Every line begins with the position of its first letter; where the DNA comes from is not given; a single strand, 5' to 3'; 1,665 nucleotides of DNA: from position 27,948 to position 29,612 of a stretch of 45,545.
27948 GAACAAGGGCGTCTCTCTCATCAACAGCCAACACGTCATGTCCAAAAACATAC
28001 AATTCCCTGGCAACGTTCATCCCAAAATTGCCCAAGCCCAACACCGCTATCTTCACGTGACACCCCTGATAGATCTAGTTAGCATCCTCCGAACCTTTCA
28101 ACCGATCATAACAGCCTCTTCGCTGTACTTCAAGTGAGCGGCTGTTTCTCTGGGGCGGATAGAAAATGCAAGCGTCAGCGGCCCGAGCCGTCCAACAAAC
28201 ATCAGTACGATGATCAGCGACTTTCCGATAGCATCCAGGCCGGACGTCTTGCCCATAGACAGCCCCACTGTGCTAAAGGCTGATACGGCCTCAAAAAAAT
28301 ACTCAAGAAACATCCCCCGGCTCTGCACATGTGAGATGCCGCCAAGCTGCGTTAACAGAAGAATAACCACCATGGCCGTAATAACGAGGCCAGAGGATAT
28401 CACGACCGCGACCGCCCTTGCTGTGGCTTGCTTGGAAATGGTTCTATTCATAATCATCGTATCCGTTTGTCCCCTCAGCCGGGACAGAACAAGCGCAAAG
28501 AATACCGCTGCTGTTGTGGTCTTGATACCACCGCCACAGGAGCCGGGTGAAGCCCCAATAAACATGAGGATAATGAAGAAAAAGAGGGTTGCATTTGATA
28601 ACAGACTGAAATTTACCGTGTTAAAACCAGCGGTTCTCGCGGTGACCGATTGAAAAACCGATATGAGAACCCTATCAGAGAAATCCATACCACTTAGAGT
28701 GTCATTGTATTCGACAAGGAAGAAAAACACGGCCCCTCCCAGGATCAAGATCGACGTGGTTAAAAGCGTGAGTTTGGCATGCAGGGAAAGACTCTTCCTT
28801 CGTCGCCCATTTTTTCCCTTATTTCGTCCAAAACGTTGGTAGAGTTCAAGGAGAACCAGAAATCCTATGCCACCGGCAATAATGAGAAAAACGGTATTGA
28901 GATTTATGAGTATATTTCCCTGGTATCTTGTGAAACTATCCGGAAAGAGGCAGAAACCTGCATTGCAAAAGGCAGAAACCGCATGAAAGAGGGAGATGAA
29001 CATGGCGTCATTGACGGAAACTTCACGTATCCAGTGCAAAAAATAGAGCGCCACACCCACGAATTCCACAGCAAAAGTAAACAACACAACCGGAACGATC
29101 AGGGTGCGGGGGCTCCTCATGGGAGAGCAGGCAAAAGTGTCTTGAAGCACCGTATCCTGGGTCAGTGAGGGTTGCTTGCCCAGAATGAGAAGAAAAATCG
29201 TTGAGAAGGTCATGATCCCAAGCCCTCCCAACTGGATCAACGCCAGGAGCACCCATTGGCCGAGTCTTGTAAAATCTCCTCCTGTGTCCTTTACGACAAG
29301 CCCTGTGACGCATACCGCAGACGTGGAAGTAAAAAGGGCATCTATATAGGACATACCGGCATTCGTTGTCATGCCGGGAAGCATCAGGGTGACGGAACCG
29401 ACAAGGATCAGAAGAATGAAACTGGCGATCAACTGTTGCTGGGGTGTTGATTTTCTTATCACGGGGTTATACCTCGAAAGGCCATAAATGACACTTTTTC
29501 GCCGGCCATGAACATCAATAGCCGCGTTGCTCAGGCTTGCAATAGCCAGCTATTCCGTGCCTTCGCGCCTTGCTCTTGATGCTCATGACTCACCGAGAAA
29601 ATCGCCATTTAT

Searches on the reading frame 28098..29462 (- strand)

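Call 67: search_protein_families(library=pfam, proteins=[window:28098-29462:-], max_evalue=0.00001)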
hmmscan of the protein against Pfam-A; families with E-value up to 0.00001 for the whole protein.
window:28098-29462:- (454 aa): 1 family
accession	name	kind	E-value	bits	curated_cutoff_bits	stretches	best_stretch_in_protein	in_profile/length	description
PF02386.22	TrkH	-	8.2e-64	216.3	27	1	5-434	33-491/502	Cation transport protein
